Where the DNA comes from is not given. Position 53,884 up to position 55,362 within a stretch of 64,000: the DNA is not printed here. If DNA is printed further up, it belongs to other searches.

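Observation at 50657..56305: AraC-controlled GPH transporter + two xylose-isomerase-like TIM barrels + Gfo/Idh/MocA oxidoreductase: candidate oxidative (3-keto) deglycosylation locus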

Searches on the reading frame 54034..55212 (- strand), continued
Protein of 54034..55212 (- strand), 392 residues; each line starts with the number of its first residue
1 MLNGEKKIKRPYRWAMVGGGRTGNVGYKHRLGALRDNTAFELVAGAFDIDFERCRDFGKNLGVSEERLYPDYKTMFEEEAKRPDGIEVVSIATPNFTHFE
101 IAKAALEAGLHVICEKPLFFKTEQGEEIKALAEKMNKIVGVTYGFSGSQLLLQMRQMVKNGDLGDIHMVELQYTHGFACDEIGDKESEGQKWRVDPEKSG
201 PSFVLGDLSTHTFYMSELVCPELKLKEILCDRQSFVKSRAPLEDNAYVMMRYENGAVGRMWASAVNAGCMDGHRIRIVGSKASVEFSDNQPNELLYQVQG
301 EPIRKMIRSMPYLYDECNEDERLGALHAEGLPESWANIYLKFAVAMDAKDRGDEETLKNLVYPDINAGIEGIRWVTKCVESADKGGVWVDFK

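Call 67: find_homologous_proteins(query=window:54034-55212:-, max_evalue=1e-20)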
Query window:54034-55212:- (392 aa): 6156 proteins with E <= 1e-20 among 8000 candidates; the best 120 are listed.
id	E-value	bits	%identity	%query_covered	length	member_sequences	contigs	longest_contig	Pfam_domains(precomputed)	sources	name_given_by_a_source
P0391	2.3e-254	862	93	100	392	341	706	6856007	PF01408.29,PF22725.2,PF02894.23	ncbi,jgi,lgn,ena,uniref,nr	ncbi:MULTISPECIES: Gfo/Idh/MocA family protein [Blautia]|jgi:predicted dehydrogenase|uniref:Gfo/Idh/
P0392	4.1e-236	802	87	100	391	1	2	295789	PF01408.29,PF22725.2,PF02894.23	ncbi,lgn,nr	ncbi:MAG: Gfo/Idh/MocA family oxidoreductase [Oscillospiraceae bacterium]|nr:Gfo/Idh/MocA family oxi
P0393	4.7e-236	801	87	100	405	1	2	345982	PF01408.29,PF22725.2,PF02894.23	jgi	jgi:predicted dehydrogenase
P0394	1.9e-233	793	84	100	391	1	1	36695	PF01408.29,PF22725.2,PF02894.23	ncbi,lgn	ncbi:MAG: Gfo/Idh/MocA family protein [Suipraeoptans sp.]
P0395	5.1e-232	788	85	100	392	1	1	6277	PF01408.29,PF22725.2,PF02894.23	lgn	-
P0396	4.0e-230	782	85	100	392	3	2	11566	PF01408.29,PF22725.2,PF02894.23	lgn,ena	-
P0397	9.3e-230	781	84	100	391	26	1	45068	PF01408.29,PF22725.2,PF02894.23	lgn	-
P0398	1.6e-229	780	84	100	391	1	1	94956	PF01408.29,PF22725.2,PF02894.23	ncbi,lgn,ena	-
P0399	3.1e-229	779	84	100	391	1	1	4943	PF01408.29,PF22725.2,PF02894.23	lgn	-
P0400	1.8e-228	776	85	100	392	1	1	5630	PF01408.29,PF22725.2,PF02894.23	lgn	-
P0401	2.0e-228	776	84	100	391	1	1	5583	PF01408.29,PF22725.2,PF02894.23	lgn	-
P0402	7.6e-228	774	84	100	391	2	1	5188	PF01408.29,PF22725.2,PF02894.23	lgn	-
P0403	1.9e-227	773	83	100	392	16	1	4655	PF01408.29,PF22725.2,PF02894.23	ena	-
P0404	2.5e-227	773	83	100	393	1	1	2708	PF01408.29,PF22725.2,PF02894.23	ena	-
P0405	2.5e-227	773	83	100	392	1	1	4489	PF01408.29,PF22725.2,PF02894.23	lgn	-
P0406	9.1e-227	771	83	100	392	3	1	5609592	PF01408.29,PF22725.2,PF02894.23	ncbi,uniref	ncbi:Gfo/Idh/MocA family protein [Paenibacillus sp. WLX2291]|uniref:Gfo/Idh/MocA family protein n=1 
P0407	3.3e-226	769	83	100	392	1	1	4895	PF01408.29,PF22725.2,PF02894.23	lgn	-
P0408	3.7e-226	769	82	100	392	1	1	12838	PF01408.29,PF22725.2,PF02894.23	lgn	-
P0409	3.9e-226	769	83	100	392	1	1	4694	PF01408.29,PF22725.2,PF02894.23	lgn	-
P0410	6.0e-226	768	86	96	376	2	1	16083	PF01408.29,PF22725.2,PF02894.23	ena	-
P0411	2.9e-225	766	83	100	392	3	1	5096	PF01408.29,PF22725.2,PF02894.23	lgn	-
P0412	3.5e-225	766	84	100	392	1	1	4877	PF01408.29,PF22725.2,PF02894.23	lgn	-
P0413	7.3e-224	761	83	100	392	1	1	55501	PF01408.29,PF22725.2,PF02894.23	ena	-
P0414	2.6e-223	759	83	100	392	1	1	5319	PF01408.29,PF22725.2,PF02894.23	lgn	-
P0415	3.1e-223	759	81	100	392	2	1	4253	PF01408.29,PF22725.2,PF02894.23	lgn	-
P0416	4.8e-223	759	82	100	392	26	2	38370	PF01408.29,PF22725.2,PF02894.23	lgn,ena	-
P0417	2.1e-222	756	83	100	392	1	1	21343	PF01408.29,PF22725.2,PF02894.23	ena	-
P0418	1.2e-221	754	80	100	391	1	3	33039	PF01408.29,PF22725.2,PF02894.23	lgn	-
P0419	2.4e-221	753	82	100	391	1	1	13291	PF01408.29,PF22725.2,PF02894.23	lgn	-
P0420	3.2e-221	753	80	100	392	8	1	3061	PF01408.29,PF22725.2,PF02894.23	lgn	-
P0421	3.4e-221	752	81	100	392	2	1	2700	PF01408.29,PF22725.2,PF02894.23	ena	-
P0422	8.2e-221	751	82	100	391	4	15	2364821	PF01408.29,PF22725.2,PF02894.23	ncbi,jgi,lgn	ncbi:MAG: Gfo/Idh/MocA family protein [Fastidiosipilaceae bacterium]|jgi:predicted dehydrogenase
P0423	1.7e-220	750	81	100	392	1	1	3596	PF01408.29,PF22725.2,PF02894.23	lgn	-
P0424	3.2e-220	749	80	100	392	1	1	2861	PF01408.29,PF22725.2,PF02894.23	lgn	-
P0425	1.4e-219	747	80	100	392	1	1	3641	PF01408.29,PF22725.2,PF02894.23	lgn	-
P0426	3.6e-219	746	81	100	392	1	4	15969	PF01408.29,PF22725.2,PF02894.23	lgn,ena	-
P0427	1.1e-218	744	81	100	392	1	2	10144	PF01408.29,PF22725.2,PF02894.23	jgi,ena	-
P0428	1.9e-218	743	84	96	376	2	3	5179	PF01408.29,PF22725.2,PF02894.23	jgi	-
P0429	3.7e-218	742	80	100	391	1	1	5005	PF01408.29,PF22725.2,PF02894.23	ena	-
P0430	9.1e-218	741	79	100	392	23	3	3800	PF01408.29,PF22725.2,PF02894.23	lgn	-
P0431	9.4e-218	741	80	100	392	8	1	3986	PF01408.29,PF22725.2,PF02894.23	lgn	-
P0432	2.8e-217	740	80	100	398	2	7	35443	PF01408.29,PF22725.2,PF02894.23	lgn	-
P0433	3.7e-217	739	80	100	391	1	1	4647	PF01408.29,PF22725.2,PF02894.23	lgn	-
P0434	3.9e-217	739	80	100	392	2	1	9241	PF01408.29,PF22725.2,PF02894.23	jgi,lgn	-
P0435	7.0e-217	738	80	100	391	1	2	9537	PF01408.29,PF22725.2,PF02894.23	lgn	-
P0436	1.2e-216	737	80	100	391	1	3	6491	PF01408.29,PF22725.2,PF02894.23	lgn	-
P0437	1.5e-216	737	80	100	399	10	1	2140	PF01408.29,PF22725.2,PF02894.23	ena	-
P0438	1.8e-216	737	80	100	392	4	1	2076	PF01408.29,PF22725.2,PF02894.23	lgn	-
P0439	4.6e-216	736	80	100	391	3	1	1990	PF01408.29,PF22725.2,PF02894.23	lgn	-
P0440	5.0e-216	735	80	100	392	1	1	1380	PF01408.29,PF22725.2,PF02894.23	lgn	-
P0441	1.0e-215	734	79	100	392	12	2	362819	PF01408.29,PF22725.2,PF02894.23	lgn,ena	-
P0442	1.7e-215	734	80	100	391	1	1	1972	PF01408.29,PF22725.2,PF02894.23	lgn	-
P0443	4.3e-215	732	78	99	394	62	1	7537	PF01408.29,PF22725.2,PF02894.23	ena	-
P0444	1.6e-213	727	79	100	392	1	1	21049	PF01408.29,PF22725.2,PF02894.23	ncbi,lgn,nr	ncbi:MAG: Gfo/Idh/MocA family oxidoreductase [Pseudomonadota bacterium]|nr:Gfo/Idh/MocA family oxido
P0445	1.3e-211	721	81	96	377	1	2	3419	PF01408.29,PF22725.2,PF02894.23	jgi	-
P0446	2.1e-211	720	78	100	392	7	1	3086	PF01408.29,PF22725.2,PF02894.23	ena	-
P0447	4.4e-211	719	79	100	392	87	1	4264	PF01408.29,PF22725.2,PF02894.23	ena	-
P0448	1.5e-210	717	77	100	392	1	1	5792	PF01408.29,PF22725.2,PF02894.23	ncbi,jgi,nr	ncbi:MAG: Gfo/Idh/MocA family oxidoreductase [Zoogloeaceae bacterium]|jgi:predicted dehydrogenase|nr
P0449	1.6e-210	717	76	100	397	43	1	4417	PF01408.29,PF22725.2,PF02894.23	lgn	-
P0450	1.3e-209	714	78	100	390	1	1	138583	PF01408.29,PF22725.2,PF02894.23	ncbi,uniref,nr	ncbi:Gfo/Idh/MocA family protein [Anaerotalea alkaliphila]|uniref:Gfo/Idh/MocA family oxidoreductase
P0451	1.7e-209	714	76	100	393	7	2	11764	PF01408.29,PF22725.2,PF02894.23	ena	-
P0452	4.1e-209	713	77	100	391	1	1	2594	PF01408.29,PF22725.2,PF02894.23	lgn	-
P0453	1.2e-208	711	77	100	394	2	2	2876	PF01408.29,PF22725.2,PF02894.23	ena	-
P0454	1.5e-206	704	75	100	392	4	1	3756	PF01408.29,PF22725.2,PF02894.23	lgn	-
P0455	2.0e-206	704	76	100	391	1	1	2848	PF01408.29,PF22725.2,PF02894.23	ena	-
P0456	4.8e-206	703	76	100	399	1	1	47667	PF01408.29,PF22725.2,PF02894.23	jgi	jgi:predicted dehydrogenase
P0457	1.2e-205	701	76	100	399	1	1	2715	PF01408.29,PF22725.2,PF02894.23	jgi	jgi:predicted dehydrogenase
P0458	5.1e-205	699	74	100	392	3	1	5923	PF01408.29,PF22725.2,PF02894.23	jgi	jgi:predicted dehydrogenase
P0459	7.1e-205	699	75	100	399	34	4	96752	PF01408.29,PF22725.2,PF02894.23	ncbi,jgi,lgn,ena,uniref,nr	ncbi:Gfo/Idh/MocA family protein [Neobacillus drentensis]|uniref:Gfo/Idh/MocA family protein n=1 Tax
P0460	1.4e-204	698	74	100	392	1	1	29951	PF01408.29,PF22725.2,PF02894.23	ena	-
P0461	1.7e-204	697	75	100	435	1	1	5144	PF01408.29,PF22725.2,PF02894.23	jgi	jgi:predicted dehydrogenase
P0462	2.8e-204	697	73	100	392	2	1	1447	PF01408.29,PF22725.2,PF02894.23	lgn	-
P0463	2.0e-203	694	76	100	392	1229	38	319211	PF01408.29,PF22725.2,PF02894.23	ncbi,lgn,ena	-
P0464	2.0e-203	694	74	100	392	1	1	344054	PF01408.29,PF22725.2,PF02894.23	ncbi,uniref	ncbi:Gfo/Idh/MocA family protein [Scopulibacillus cellulosilyticus]|uniref:Gfo/Idh/MocA family prote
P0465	2.5e-203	694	74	100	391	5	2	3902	PF01408.29,PF22725.2,PF02894.23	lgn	-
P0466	3.3e-203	693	74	100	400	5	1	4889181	PF01408.29,PF22725.2,PF02894.23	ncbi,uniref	ncbi:Gfo/Idh/MocA family oxidoreductase [Ectobacillus funiculus]|uniref:Gfo/Idh/MocA family protein 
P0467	5.6e-203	692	75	100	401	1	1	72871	PF01408.29,PF22725.2,PF02894.23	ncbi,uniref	ncbi:Gfo/Idh/MocA family protein [Metabacillus sp. Hm71]|uniref:Gfo/Idh/MocA family protein n=1 Tax=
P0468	1.4e-202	691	75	100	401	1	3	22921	PF01408.29,PF22725.2,PF02894.23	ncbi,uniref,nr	ncbi:Gfo/Idh/MocA family oxidoreductase [uncultured Metabacillus sp.]|uniref:Gfo/Idh/MocA family pro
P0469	1.5e-202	691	75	100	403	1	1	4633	PF01408.29,PF22725.2,PF02894.23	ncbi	-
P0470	2.1e-202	691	75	100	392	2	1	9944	PF01408.29,PF22725.2,PF02894.23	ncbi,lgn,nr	ncbi:MAG: Gfo/Idh/MocA family oxidoreductase [Clostridiales Family XIII bacterium]|nr:Gfo/Idh/MocA f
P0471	2.9e-202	690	74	100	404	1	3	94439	PF01408.29,PF22725.2,PF02894.23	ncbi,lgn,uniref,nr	ncbi:Gfo/Idh/MocA family protein [Ectobacillus panaciterrae]|uniref:Gfo/Idh/MocA family protein n=1 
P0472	7.8e-202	689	74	100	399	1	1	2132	PF01408.29,PF22725.2,PF02894.23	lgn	-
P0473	7.9e-202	689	74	100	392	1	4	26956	PF01408.29,PF22725.2,PF02894.23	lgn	-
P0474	1.1e-201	688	74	100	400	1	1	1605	PF01408.29,PF22725.2,PF02894.23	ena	-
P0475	1.1e-201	688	74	100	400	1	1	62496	PF01408.29,PF22725.2,PF02894.23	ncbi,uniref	ncbi:Gfo/Idh/MocA family protein [Bacillus sp. OTU530]|uniref:Gfo/Idh/MocA family protein n=1 Tax=Ba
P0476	1.2e-201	688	74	100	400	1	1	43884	PF01408.29,PF22725.2,PF02894.23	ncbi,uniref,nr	ncbi:Gfo/Idh/MocA family protein [Ectobacillus funiculus]|uniref:Gfo/Idh/MocA family protein n=1 Tax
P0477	1.2e-201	688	74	100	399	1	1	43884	PF01408.29,PF22725.2,PF02894.23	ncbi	-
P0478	1.4e-201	688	74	100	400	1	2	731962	PF01408.29,PF22725.2,PF02894.23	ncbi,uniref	ncbi:Gfo/Idh/MocA family protein [Ectobacillus funiculus]|uniref:Gfo/Idh/MocA family protein n=1 Tax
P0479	2.6e-201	687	74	100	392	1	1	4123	PF01408.29,PF22725.2,PF02894.23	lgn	-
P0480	4.4e-201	686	73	100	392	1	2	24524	PF01408.29,PF22725.2,PF02894.23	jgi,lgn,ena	-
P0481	5.1e-201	686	73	100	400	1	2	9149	PF01408.29,PF22725.2,PF02894.23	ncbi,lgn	-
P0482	5.2e-201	686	73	100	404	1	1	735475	PF01408.29,PF22725.2,PF02894.23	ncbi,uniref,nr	ncbi:Gfo/Idh/MocA family oxidoreductase [Peribacillus frigoritolerans]|uniref:Gfo/Idh/MocA family pr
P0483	5.2e-201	686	73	100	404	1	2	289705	PF01408.29,PF22725.2,PF02894.23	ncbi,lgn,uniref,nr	ncbi:Gfo/Idh/MocA family protein [Peribacillus frigoritolerans]|uniref:Gfo/Idh/MocA family protein n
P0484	6.5e-201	686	74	99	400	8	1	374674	PF01408.29,PF22725.2,PF02894.23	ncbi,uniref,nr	ncbi:Gfo/Idh/MocA family oxidoreductase [Alkalihalobacillus sp. MEB130]|uniref:Gfo/Idh/MocA family p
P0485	9.1e-201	685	71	100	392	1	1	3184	PF01408.29,PF22725.2,PF02894.23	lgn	-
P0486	9.8e-201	685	74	100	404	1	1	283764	PF01408.29,PF22725.2,PF02894.23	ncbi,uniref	ncbi:Gfo/Idh/MocA family protein [Peribacillus simplex]|uniref:Gfo/Idh/MocA family protein n=1 Tax=P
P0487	1.1e-200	685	73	100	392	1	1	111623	PF01408.29,PF22725.2,PF02894.23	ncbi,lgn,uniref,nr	ncbi:Predicted dehydrogenase [Alteribacillus persepolensis]|uniref:Predicted dehydrogenase n=1 Tax=A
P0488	1.4e-200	685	74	100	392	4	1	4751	PF01408.29,PF22725.2,PF02894.23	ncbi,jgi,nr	ncbi:MAG: Gfo/Idh/MocA family oxidoreductase [Syntrophomonadaceae bacterium]|jgi:predicted dehydroge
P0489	1.6e-200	684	73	100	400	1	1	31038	PF01408.29,PF22725.2,PF02894.23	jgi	jgi:predicted dehydrogenase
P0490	2.0e-200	684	74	100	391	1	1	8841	PF01408.29,PF22725.2,PF02894.23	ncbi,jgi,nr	ncbi:MAG: Gfo/Idh/MocA family oxidoreductase [Treponema sp.]|jgi:predicted dehydrogenase|nr:Gfo/Idh/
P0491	3.5e-200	683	74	100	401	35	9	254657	PF01408.29,PF22725.2,PF02894.23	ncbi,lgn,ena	-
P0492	3.5e-200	683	73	100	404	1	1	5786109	PF01408.29,PF22725.2,PF02894.23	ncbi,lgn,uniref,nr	ncbi:Gfo/Idh/MocA family protein [Peribacillus simplex]|uniref:Gfo/Idh/MocA family protein n=1 Tax=P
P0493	4.6e-200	683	74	100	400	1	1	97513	PF01408.29,PF22725.2,PF02894.23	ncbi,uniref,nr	ncbi:Gfo/Idh/MocA family protein [Halalkalibacter okhensis]|uniref:Oxidoreductase n=1 Tax=Halalkalib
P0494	6.6e-200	682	73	100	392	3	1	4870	PF01408.29,PF22725.2,PF02894.23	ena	-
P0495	8.0e-200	682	74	100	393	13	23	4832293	PF01408.29,PF22725.2,PF02894.23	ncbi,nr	ncbi:Gfo/Idh/MocA family oxidoreductase [Bacillus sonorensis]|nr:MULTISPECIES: Gfo/Idh/MocA family o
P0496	1.5e-199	681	74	100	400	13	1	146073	PF01408.29,PF22725.2,PF02894.23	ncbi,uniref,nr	ncbi:Gfo/Idh/MocA family protein [Metabacillus bambusae]|uniref:Gfo/Idh/MocA family oxidoreductase n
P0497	2.4e-199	681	73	100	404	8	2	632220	PF01408.29,PF22725.2,PF02894.23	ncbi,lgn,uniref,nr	ncbi:Gfo/Idh/MocA family protein [Peribacillus simplex]|uniref:Gfo/Idh/MocA family protein n=1 Tax=P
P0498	3.2e-199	680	72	100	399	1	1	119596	PF01408.29,PF22725.2,PF02894.23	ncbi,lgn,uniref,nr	ncbi:Predicted dehydrogenase [Fictibacillus enclensis]|uniref:Oxidoreductase n=1 Tax=Fictibacillus e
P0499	3.3e-199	680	74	100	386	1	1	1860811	PF01408.29,PF22725.2,PF02894.23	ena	-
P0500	3.3e-199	680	73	100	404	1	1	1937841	PF01408.29,PF22725.2,PF02894.23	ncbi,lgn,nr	ncbi:Gfo/Idh/MocA family oxidoreductase [Vibrio vulnificus]|nr:Gfo/Idh/MocA family oxidoreductase [V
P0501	3.3e-199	680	73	100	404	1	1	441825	PF01408.29,PF22725.2,PF02894.23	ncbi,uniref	ncbi:Gfo/Idh/MocA family protein [Peribacillus simplex]|uniref:Gfo/Idh/MocA family protein n=1 Tax=P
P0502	3.5e-199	680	72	100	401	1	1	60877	PF01408.29,PF22725.2,PF02894.23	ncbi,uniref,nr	ncbi:Gfo/Idh/MocA family oxidoreductase [Alkalihalobacillus sp. MEB130]|uniref:Gfo/Idh/MocA family p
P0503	4.5e-199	680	72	100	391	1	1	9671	PF01408.29,PF22725.2,PF02894.23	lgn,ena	-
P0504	5.0e-199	679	73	100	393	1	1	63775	PF01408.29,PF22725.2,PF02894.23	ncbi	-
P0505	5.0e-199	679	74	100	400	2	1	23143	PF01408.29,PF22725.2,PF02894.23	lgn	-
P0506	5.9e-199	679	74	100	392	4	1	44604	PF01408.29,PF22725.2,PF02894.23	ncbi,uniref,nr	ncbi:Gfo/Idh/MocA family protein [Niallia nealsonii]|uniref:Oxidoreductase n=1 Tax=Niallia nealsonii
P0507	8.4e-199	679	72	100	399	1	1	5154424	PF01408.29,PF22725.2,PF02894.23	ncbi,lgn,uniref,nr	ncbi:Gfo/Idh/MocA family oxidoreductase [Fictibacillus enclensis]|uniref:Gfo/Idh/MocA family protein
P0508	8.4e-199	679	73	100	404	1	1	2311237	PF01408.29,PF22725.2,PF02894.23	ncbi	ncbi:Gfo/Idh/MocA family protein [Peribacillus frigoritolerans]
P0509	8.5e-199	679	73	100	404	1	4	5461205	PF01408.29,PF22725.2,PF02894.23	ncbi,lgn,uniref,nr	ncbi:Gfo/Idh/MocA family oxidoreductase [Peribacillus frigoritolerans]|uniref:Gfo/Idh/MocA family pr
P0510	1.0e-198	678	73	100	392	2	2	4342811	PF01408.29,PF22725.2,PF02894.23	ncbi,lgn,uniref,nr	ncbi:Gfo/Idh/MocA family protein [Alteribacillus bidgolensis]|uniref:Predicted dehydrogenase n=1 Tax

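Call 77: find_encoding_contigs(protein=P0495, flank=7000, max_places=1)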
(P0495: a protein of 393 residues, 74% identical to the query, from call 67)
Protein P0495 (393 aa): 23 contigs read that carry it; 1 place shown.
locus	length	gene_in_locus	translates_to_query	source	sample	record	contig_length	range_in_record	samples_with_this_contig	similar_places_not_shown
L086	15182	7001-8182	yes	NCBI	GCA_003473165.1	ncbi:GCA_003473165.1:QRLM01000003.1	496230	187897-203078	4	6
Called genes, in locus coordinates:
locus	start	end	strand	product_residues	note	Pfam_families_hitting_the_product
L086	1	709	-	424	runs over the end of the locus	PF02812:ELFV_dehydrog_N, PF00208:ELFV_dehydrog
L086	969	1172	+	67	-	-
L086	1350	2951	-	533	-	PF04616:Glyco_hydro_43, PF17851:GH43_C2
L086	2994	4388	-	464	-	PF07690:MFS_1 (weak), PF12832:MFS_1_like, PF13347:MFS_2, PF07690:MFS_1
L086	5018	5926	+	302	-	PF02311:AraC_binding, PF00165:HTH_AraC, PF12833:HTH_18, PF00165:HTH_AraC (weak)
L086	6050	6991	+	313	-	PF01261:AP_endonuc_2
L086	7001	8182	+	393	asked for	PF01408:GFO_IDH_MocA, PF02894:GFO_IDH_MocA_C, PF22725:GFO_IDH_MocA_C3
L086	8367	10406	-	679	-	PF00251:Glyco_hydro_32N, PF08244:Glyco_hydro_32C, PF06439:3keto-disac_hyd (weak)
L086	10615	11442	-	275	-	PF03613:EIID-AGA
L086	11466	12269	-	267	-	PF03609:EII-Sor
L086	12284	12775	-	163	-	PF03830:PTSIIB_sorb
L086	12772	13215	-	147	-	PF03610:EIIA-man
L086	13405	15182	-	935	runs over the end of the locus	PF00158:Sigma54_activat, PF00004:AAA, PF01078:Mg_chelatase (faint), PF07724:AAA_2 (weak), PF07728:AAA_5 (weak), PF00874:PRD, PF03610:EIIA-man, PF00874:PRD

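Call 78: find_encoding_contigs(protein=P0500, flank=10000, max_places=1)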
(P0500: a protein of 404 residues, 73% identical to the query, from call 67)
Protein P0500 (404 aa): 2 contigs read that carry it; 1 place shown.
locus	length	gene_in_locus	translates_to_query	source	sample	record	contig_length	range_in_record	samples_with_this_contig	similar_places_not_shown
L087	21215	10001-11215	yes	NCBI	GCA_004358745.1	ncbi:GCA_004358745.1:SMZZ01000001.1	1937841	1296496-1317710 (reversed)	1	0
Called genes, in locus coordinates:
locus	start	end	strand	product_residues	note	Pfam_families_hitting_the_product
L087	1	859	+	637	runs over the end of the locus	PF02776:TPP_enzyme_N, PF00205:TPP_enzyme_M, PF02775:TPP_enzyme_C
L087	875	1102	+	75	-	-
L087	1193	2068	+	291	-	PF01261:AP_endonuc_2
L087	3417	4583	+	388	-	PF00083:Sugar_tr (weak), PF07690:MFS_1, PF12832:MFS_1_like, PF07690:MFS_1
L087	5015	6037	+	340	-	PF00356:LacI, PF00532:Peripla_BP_1, PF13407:Peripla_BP_4, PF13377:Peripla_BP_3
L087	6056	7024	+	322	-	PF03320:FBPase_glpX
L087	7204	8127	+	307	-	PF01261:AP_endonuc_2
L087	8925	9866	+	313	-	PF01261:AP_endonuc_2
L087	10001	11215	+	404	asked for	PF01408:GFO_IDH_MocA, PF22725:GFO_IDH_MocA_C3, PF02894:GFO_IDH_MocA_C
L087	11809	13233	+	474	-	PF00083:Sugar_tr, PF07690:MFS_1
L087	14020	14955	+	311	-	PF02311:AraC_binding, PF07883:Cupin_2 (weak), PF00165:HTH_AraC (weak), PF12833:HTH_18, PF00165:HTH_AraC (weak)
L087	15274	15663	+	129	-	PF01361:Tautomerase, PF14552:Tautomerase_2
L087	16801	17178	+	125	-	PF27263:YndA_coil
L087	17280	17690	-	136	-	PF01548:DEDD_Tnp_IS110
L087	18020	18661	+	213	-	PF00702:Hydrolase, PF13419:HAD_2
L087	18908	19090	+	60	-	PF08863:YolD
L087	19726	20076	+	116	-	PF13460:NAD_binding_10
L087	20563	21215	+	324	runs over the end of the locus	PF04198:Sugar-bind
